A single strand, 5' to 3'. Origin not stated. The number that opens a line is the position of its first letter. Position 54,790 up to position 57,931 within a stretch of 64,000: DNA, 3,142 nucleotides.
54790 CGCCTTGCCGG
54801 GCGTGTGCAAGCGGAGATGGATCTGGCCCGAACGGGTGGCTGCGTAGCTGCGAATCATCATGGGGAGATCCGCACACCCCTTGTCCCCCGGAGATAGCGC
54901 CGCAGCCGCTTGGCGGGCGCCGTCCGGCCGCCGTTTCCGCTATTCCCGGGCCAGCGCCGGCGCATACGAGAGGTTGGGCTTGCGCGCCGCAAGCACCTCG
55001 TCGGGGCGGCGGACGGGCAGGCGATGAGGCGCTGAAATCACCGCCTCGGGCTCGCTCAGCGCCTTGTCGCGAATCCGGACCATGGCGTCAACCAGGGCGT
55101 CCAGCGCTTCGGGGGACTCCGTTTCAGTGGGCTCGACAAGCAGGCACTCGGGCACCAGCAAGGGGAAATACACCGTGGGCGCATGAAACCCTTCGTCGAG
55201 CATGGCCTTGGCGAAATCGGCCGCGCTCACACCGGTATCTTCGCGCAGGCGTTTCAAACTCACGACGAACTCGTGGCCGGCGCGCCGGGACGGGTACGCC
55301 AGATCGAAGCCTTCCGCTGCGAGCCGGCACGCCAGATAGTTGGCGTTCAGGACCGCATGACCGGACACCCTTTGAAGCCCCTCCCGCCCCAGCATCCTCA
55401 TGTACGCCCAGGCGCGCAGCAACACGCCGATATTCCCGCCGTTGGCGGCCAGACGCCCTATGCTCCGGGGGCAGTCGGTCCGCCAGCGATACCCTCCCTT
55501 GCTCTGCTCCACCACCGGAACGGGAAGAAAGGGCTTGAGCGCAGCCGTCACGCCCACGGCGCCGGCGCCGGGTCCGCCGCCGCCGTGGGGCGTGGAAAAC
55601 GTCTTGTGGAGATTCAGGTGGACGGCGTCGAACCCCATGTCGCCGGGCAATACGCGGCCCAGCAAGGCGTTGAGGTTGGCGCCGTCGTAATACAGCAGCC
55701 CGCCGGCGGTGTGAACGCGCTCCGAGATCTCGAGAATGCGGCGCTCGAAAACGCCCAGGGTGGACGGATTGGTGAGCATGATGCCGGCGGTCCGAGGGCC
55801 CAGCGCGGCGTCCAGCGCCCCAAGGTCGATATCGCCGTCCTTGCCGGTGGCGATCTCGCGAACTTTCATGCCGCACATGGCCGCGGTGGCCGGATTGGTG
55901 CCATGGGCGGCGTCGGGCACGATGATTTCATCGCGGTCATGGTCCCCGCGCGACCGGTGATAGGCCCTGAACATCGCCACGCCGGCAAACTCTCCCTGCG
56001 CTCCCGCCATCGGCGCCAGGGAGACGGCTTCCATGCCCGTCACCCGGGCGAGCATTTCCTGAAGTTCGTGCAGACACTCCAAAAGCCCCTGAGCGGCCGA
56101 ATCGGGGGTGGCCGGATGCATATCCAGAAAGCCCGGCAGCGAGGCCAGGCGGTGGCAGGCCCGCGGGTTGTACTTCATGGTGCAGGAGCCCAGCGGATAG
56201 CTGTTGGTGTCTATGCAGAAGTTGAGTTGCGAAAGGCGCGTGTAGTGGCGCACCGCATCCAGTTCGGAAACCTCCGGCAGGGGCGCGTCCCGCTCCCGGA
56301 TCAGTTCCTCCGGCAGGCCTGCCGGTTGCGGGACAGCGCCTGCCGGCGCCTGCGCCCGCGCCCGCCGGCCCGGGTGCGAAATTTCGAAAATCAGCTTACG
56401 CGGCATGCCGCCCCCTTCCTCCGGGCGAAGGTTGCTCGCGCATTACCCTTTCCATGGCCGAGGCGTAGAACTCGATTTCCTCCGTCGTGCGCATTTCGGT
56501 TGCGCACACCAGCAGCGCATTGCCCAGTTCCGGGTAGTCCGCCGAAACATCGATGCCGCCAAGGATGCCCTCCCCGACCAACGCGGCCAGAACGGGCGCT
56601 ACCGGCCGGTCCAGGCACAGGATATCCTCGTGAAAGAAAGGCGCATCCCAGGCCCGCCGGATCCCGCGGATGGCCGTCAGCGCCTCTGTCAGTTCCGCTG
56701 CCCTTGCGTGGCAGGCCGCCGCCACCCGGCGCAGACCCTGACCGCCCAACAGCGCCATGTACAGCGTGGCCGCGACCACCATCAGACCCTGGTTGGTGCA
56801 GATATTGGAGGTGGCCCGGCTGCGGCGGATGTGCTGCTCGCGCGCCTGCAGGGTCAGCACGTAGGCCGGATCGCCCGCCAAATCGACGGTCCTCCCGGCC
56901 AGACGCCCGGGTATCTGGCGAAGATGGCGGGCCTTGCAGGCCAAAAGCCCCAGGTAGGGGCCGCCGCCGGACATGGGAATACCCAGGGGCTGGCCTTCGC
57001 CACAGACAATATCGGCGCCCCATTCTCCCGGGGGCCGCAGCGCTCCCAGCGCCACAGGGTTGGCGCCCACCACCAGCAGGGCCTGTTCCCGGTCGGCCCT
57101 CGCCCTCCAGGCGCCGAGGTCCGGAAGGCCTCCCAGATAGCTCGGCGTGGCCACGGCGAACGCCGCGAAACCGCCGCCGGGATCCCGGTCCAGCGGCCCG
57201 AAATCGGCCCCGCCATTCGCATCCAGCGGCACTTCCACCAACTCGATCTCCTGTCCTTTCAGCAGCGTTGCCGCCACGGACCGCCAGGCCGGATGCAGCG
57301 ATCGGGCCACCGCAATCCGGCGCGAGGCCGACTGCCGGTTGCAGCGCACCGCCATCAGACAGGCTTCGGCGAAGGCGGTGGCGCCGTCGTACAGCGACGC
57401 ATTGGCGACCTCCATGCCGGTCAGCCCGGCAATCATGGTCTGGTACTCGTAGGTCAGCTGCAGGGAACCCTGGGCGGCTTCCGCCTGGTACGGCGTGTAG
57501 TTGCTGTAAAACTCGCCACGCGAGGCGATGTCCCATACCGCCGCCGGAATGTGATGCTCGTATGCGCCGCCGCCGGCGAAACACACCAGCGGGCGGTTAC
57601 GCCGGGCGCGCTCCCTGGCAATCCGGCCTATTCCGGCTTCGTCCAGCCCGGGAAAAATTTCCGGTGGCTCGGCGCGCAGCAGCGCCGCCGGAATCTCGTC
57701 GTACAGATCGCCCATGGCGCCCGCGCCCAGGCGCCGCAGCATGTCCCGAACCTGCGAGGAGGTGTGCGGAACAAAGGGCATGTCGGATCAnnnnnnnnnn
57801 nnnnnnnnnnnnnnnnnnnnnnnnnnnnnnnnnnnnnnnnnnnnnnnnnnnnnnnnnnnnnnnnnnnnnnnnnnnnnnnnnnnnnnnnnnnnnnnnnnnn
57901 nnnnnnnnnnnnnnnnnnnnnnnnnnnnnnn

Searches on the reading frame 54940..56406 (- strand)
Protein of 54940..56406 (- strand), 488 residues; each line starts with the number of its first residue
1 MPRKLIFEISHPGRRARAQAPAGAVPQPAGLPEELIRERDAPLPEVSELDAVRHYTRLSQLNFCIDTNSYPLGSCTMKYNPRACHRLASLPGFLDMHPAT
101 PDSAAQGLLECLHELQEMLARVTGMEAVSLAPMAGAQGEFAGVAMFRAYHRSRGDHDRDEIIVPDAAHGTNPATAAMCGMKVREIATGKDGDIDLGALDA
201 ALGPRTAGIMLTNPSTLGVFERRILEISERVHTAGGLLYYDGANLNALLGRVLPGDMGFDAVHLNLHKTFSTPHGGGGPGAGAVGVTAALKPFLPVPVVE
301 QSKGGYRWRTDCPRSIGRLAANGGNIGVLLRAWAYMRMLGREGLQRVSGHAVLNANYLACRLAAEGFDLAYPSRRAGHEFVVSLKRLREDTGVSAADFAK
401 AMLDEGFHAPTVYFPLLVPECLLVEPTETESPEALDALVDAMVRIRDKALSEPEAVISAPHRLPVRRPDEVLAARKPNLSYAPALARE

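Call 7: search_protein_families(library=pfam, proteins=[window:54940-56406:-])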
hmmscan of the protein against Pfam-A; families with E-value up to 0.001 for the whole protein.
window:54940-56406:- (488 aa): 3 families
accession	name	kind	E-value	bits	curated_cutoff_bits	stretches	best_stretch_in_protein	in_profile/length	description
PF21478.3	GcvP2_C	-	3.4e-26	92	27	1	349-448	3-101/122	Glycine dehydrogenase, C-terminal domain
PF02347.22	GDC-P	-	2.7e-09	36.8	26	1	33-303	33-292/429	Glycine cleavage system P-protein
PF00266.25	Aminotran_5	-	1.6e-05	24.5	21.5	1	156-275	86-207/371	Aminotransferase class-V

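Call 12: find_encoding_contigs(protein=window:54940-56406:-, flank=10000, max_places=10)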
Protein window:54940-56406:- (488 aa): no gene with exactly this product is on record in the collection.

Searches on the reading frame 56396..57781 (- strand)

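Call 8: search_protein_families(library=pfam, proteins=[window:56396-57781:-], max_evalue=0.01)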
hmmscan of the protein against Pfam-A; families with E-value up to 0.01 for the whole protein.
window:56396-57781:- (461 aa): 1 family
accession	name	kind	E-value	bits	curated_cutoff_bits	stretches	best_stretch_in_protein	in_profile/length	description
PF02347.22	GDC-P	-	4.6e-108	362.3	26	1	3-437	3-423/429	Glycine cleavage system P-protein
